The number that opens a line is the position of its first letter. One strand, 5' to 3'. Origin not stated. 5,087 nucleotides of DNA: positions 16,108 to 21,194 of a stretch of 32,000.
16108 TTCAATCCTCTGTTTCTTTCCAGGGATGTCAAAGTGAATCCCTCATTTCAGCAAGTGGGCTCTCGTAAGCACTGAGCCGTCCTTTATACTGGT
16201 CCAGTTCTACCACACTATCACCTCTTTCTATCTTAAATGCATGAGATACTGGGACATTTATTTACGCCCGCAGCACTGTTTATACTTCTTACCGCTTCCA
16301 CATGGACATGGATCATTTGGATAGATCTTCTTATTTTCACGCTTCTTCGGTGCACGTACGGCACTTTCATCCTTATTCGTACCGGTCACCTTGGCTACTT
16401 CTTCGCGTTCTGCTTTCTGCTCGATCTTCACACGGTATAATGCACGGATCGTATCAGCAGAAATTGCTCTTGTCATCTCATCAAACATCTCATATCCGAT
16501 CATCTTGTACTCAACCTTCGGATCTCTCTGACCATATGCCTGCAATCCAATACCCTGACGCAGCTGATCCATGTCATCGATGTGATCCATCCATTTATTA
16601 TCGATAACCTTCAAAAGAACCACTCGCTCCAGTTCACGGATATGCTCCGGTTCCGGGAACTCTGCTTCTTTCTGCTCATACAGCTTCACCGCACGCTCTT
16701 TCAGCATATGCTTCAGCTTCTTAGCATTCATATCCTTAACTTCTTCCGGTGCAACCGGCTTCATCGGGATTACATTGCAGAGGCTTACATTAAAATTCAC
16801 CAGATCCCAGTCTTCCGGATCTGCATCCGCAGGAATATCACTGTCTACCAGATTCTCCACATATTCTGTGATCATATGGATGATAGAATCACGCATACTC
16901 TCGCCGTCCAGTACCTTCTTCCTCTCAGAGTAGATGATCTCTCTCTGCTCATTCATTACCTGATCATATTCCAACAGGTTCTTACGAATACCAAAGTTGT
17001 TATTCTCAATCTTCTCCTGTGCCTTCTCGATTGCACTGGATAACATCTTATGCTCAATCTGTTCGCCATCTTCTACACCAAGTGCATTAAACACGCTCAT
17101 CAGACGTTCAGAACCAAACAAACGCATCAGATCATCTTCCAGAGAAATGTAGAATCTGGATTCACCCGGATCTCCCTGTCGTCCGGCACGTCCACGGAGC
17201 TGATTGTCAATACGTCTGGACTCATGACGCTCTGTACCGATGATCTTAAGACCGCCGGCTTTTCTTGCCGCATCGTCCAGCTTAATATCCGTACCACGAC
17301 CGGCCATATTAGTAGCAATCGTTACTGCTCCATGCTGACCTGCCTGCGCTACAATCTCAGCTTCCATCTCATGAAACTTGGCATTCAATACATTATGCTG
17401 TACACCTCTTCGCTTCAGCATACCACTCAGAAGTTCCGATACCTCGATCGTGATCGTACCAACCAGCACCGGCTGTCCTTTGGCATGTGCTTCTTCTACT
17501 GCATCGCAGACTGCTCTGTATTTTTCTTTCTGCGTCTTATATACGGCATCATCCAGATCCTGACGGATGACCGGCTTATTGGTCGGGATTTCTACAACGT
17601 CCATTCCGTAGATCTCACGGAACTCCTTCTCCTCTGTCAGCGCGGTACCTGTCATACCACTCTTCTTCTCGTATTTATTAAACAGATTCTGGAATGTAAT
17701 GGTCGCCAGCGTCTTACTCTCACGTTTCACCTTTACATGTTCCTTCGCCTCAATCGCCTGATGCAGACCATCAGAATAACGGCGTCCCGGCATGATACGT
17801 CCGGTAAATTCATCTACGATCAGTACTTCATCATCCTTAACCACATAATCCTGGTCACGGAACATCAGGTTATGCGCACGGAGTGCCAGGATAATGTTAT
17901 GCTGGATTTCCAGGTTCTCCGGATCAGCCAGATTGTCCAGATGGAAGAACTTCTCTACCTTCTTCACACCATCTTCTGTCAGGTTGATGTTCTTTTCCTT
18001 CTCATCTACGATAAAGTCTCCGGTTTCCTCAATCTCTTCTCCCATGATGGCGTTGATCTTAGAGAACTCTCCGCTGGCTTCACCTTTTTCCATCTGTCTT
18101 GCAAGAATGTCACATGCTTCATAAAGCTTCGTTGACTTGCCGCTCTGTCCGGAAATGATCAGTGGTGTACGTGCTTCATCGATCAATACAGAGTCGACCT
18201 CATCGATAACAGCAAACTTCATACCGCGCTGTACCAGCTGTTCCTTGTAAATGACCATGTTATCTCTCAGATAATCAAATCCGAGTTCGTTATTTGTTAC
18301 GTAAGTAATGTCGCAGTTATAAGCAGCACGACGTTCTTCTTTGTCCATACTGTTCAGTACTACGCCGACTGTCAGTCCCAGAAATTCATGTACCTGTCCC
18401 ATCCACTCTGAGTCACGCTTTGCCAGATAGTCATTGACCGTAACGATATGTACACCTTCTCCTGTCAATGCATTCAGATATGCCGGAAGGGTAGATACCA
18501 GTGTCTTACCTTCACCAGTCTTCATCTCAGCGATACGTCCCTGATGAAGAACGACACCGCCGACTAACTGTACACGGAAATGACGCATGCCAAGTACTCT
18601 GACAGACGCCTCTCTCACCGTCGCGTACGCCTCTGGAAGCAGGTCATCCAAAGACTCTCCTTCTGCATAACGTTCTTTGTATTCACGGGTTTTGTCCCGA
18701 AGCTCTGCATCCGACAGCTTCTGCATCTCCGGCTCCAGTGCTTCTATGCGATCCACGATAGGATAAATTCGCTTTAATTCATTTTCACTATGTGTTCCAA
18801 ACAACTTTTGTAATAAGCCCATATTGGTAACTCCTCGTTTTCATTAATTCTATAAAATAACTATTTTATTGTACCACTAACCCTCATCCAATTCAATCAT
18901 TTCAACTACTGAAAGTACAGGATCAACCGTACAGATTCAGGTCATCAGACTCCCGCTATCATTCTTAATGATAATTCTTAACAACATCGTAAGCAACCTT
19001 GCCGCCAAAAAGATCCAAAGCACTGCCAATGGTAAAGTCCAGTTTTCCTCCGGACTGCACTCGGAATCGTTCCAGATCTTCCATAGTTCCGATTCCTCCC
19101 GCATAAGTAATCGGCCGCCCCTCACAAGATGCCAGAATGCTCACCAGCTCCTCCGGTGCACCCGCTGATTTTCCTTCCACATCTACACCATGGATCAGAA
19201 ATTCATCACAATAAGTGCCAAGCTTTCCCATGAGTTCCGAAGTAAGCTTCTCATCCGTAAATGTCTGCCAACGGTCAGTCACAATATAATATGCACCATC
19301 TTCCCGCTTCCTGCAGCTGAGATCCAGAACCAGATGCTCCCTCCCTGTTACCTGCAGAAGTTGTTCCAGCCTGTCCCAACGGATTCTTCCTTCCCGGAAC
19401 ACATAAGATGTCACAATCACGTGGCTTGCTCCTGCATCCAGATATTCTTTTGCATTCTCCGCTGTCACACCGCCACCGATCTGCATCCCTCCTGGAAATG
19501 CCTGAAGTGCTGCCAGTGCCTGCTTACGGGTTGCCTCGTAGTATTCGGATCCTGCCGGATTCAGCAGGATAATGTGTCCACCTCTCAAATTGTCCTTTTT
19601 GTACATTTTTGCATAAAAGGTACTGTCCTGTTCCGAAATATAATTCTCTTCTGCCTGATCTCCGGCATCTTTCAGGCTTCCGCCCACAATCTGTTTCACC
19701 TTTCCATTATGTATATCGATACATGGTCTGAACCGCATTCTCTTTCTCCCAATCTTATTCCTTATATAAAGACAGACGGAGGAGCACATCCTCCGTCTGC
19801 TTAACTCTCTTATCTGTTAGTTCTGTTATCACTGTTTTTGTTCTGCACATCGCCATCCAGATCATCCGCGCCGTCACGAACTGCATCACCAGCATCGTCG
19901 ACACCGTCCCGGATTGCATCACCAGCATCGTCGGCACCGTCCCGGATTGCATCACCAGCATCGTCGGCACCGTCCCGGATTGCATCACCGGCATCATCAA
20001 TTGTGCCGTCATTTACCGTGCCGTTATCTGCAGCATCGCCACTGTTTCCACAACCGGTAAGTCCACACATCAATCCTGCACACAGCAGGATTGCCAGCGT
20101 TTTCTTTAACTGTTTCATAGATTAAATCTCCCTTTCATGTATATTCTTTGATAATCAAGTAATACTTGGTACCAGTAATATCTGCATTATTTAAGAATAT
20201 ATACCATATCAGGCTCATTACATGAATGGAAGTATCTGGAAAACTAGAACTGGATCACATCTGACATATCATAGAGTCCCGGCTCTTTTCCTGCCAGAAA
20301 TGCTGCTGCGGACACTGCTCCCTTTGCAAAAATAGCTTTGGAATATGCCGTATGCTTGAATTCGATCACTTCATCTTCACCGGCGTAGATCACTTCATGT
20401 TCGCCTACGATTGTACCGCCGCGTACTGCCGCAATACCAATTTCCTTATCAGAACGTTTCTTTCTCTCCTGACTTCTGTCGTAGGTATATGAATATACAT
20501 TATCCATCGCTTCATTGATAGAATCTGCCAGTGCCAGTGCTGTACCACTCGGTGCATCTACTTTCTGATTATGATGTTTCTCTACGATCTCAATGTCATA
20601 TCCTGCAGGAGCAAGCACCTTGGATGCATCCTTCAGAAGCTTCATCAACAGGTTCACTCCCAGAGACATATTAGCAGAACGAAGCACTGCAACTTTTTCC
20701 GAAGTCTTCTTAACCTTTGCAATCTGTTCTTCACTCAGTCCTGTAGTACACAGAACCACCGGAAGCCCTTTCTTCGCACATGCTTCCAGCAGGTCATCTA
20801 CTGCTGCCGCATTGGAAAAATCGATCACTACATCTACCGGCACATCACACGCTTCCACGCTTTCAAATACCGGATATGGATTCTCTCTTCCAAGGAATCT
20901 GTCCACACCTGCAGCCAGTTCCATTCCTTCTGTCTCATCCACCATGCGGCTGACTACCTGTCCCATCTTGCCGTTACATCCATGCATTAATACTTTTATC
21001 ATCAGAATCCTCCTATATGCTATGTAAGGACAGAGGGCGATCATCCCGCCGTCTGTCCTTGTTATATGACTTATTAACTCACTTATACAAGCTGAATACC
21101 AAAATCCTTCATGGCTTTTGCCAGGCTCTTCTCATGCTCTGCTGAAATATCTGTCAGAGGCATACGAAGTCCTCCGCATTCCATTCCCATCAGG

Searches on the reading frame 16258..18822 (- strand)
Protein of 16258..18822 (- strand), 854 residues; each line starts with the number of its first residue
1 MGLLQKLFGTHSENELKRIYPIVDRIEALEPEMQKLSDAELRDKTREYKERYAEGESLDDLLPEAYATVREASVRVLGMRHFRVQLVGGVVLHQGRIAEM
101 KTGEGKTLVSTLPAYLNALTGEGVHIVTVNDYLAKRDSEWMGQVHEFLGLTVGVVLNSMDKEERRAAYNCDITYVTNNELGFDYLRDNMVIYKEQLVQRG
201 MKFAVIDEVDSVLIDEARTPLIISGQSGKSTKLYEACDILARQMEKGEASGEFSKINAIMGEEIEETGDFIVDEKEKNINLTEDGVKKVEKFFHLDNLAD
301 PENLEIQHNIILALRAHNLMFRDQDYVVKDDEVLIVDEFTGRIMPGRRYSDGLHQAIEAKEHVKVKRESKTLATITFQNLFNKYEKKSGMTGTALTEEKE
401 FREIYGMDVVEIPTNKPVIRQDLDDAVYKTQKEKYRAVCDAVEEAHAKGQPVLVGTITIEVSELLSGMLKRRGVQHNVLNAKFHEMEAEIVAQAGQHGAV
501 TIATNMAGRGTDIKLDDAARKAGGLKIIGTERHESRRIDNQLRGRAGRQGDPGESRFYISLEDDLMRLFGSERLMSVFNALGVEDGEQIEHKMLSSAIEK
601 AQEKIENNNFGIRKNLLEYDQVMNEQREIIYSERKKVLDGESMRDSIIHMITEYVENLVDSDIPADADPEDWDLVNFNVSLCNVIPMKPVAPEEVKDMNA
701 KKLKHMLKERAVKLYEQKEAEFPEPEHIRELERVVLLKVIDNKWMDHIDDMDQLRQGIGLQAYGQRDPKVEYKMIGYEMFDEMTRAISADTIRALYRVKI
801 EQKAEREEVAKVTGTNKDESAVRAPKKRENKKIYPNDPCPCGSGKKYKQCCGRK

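Call 6: search_protein_families(library=pfam, proteins=[window:16258-18822:-])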
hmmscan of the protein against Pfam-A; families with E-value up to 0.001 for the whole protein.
window:16258-18822:- (854 aa): 6 families
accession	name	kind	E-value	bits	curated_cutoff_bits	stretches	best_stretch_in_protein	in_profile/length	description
PF07517.20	SecA_DEAD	-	1.8e-130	434.8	24.6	1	5-402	2-290/290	SecA DEAD-like domain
PF21090.3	P-loop_SecA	-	4.4e-80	268.6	27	2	417-517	1-101/205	SecA P-loop domain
PF07516.18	SecA_SW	-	1.1e-71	241.5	26.7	1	588-799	1-200/200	SecA Wing and Scaffold domain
PF01043.26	SecA_PP_bind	-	5.9e-42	143.1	23.5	1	230-358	2-110/110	SecA preprotein cross-linking domain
PF02810.21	SEC-C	-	3e-09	37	20.4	1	836-853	2-19/19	SEC-C motif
PF00270.35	DEAD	-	1.4e-06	28.6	26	1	97-214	18-131/167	DEAD/DEAH box helicase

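Call 64: list_cluster_members(proteins=[P0001, P0002, P0009, P0023, window:16258-18822:-, window:11450-12661:-, window:15103-16092:-])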
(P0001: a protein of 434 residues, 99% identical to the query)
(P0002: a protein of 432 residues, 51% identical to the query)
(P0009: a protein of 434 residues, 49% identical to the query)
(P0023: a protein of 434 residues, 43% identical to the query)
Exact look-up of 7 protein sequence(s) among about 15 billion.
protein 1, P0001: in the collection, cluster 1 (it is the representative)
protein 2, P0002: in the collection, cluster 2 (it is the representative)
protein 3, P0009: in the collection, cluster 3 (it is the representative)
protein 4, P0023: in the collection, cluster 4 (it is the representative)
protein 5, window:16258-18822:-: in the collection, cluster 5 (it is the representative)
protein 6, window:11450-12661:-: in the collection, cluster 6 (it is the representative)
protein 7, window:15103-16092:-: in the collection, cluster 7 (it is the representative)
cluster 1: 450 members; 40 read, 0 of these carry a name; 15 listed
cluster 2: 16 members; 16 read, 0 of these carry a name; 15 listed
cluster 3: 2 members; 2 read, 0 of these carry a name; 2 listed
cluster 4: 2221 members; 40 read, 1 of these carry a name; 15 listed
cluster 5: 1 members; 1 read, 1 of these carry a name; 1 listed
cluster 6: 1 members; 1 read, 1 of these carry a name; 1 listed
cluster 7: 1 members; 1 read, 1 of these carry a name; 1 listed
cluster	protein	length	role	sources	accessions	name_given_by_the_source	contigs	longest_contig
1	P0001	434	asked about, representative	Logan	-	-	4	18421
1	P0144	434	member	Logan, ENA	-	-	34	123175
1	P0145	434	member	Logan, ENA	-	-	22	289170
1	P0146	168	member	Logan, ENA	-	-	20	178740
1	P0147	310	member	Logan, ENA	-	-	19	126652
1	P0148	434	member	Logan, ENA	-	-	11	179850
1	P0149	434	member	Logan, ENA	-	-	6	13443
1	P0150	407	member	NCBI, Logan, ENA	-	-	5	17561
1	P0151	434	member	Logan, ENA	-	-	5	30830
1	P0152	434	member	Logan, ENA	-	-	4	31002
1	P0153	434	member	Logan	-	-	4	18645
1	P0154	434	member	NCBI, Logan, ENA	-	-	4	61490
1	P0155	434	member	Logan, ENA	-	-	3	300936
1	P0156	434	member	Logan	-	-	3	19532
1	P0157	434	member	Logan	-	-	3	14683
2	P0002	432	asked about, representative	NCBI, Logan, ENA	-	-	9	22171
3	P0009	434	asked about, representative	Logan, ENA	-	-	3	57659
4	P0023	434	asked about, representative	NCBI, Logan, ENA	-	-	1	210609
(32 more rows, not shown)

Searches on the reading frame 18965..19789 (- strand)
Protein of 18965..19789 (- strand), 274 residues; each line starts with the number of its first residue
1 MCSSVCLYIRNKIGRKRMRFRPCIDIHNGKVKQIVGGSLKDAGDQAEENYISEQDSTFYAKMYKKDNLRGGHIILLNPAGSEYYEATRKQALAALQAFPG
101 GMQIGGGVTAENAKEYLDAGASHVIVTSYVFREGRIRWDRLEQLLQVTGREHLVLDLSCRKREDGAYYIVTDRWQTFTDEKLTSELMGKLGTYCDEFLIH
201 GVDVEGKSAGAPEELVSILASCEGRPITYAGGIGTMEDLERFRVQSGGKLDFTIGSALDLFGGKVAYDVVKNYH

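Call 6: search_protein_families(library=pfam, proteins=[window:18965-19789:-])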
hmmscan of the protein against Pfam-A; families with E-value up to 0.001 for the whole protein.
window:18965-19789:- (274 aa): 1 family
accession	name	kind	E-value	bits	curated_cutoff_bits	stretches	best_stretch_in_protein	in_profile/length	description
PF00977.27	His_biosynth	-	5.4e-25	88.6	23.6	1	22-258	4-222/228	Histidine biosynthesis protein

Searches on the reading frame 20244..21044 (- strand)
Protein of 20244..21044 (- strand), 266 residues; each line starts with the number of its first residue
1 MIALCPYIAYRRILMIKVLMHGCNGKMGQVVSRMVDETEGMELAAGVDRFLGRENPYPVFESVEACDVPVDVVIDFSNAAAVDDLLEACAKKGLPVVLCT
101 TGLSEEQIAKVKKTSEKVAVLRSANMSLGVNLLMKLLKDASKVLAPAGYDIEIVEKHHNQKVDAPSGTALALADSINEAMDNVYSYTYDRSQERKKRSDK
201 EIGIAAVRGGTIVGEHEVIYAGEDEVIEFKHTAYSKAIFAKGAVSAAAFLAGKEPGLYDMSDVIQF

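Call 6: search_protein_families(library=pfam, proteins=[window:20244-21044:-])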
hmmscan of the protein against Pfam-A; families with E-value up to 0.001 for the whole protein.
window:20244-21044:- (266 aa): 3 families
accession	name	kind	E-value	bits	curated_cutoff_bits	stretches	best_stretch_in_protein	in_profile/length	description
PF05173.19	DapB_C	-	6.1e-49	165.6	27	1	129-264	1-121/121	Dihydrodipicolinate reductase, C-terminus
PF01113.26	DapB_N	-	2.9e-28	98.9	25.6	1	16-126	1-124/124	Dihydrodipicolinate reductase, N-terminus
PF13380.12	CoA_binding_2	-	0.00024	22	22.8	1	58-114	44-100/116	CoA binding domain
